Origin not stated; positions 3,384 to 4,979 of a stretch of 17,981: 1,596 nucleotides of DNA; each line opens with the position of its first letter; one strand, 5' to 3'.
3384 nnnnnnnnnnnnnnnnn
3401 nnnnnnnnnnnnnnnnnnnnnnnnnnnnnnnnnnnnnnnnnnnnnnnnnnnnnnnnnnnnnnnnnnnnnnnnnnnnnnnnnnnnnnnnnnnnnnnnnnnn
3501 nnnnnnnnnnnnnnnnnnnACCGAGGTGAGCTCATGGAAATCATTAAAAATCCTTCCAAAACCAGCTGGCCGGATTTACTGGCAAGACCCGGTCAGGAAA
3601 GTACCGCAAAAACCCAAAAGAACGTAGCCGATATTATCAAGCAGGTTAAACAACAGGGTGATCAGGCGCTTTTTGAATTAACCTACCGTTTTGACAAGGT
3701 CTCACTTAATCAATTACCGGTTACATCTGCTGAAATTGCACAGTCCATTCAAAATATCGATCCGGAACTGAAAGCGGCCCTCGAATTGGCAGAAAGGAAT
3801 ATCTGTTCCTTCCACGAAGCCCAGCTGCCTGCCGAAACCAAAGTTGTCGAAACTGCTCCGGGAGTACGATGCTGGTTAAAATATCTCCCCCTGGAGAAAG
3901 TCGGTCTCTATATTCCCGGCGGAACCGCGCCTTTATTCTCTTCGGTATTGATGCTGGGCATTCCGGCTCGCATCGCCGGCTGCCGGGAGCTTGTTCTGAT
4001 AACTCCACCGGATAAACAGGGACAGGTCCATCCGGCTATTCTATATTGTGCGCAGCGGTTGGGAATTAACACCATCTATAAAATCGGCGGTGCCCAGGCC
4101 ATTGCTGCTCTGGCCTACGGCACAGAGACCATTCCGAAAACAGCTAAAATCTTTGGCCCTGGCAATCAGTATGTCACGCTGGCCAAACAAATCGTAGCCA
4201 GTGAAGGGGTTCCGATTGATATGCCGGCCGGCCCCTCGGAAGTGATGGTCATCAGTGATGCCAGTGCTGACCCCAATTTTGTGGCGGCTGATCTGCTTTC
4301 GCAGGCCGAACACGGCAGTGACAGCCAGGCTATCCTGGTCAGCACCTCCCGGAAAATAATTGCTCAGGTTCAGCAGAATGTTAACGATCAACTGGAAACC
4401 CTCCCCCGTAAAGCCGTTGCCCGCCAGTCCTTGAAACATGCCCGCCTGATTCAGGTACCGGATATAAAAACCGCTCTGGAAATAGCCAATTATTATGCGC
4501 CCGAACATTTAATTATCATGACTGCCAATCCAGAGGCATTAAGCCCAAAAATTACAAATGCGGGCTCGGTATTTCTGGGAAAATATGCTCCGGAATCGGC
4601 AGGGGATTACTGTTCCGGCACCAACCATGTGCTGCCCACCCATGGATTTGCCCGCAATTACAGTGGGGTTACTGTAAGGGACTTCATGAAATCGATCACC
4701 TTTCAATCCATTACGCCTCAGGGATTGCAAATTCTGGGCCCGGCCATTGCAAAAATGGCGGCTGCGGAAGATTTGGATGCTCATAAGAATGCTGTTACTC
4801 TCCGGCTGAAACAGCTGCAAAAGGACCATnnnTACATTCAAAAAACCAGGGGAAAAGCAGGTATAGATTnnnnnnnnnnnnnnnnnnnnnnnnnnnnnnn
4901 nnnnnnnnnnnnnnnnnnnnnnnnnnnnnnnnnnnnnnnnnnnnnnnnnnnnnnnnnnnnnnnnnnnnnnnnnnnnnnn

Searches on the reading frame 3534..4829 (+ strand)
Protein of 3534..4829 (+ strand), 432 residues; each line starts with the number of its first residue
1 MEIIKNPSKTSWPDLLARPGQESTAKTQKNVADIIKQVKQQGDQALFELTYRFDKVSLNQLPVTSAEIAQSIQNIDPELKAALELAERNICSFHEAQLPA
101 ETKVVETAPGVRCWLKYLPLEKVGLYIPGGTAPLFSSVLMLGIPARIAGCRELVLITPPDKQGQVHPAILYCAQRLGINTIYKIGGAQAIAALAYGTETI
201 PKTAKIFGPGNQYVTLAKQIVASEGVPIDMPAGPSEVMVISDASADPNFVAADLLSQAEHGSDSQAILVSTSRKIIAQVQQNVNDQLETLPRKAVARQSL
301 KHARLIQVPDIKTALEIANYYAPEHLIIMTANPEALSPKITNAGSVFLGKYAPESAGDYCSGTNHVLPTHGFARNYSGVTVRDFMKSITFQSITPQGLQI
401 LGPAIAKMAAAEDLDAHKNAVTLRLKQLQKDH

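Call 8: search_protein_families(library=pfam, proteins=[window:3534-4829:+], max_evalue=0.001)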
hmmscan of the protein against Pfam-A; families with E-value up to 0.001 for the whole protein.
window:3534-4829:+ (432 aa): 1 family
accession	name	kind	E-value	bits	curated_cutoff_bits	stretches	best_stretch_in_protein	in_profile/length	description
PF00815.25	Histidinol_dh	-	5.6e-173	576.1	27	1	21-425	5-411/411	Histidinol dehydrogenase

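Call 21: find_homologous_proteins(query=window:3534-4829:+, max_evalue=1e-50)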
Query window:3534-4829:+ (432 aa): 8000 proteins with E <= 1e-50 among 8000 candidates; the best 120 are listed.
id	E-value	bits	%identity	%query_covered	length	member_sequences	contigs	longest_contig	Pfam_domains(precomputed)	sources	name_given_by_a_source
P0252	4.3e-164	564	58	100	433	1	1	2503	PF00815.26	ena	-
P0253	3.5e-163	561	59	100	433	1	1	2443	PF00815.26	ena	-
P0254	5.1e-163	561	58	100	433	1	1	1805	PF00815.26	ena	-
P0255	1.3e-162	559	58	100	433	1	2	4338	PF00815.26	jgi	-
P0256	5.8e-160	551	61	100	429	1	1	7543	PF00815.26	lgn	-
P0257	2.2e-159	549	58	100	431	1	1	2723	PF00815.26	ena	-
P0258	2.9e-159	548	57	100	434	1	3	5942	PF00815.26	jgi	jgi:histidinol dehydrogenase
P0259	4.0e-159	548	61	99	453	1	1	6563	PF00815.26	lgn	-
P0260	4.3e-159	548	60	100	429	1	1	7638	PF00815.26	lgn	-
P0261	4.5e-159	548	61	98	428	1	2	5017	PF00815.26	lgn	-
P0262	4.8e-159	548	59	100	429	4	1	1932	PF00815.26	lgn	-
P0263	9.9e-159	547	61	98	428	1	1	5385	PF00815.26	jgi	jgi:histidinol dehydrogenase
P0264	1.2e-158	546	59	99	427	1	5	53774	PF00815.26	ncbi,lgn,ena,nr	ncbi:MAG: histidinol dehydrogenase [Bacteroidaceae bacterium]|nr:histidinol dehydrogenase [Bacteroid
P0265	1.6e-158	546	58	100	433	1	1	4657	PF00815.26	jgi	-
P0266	3.2e-158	545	59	100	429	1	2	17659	PF00815.26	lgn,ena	-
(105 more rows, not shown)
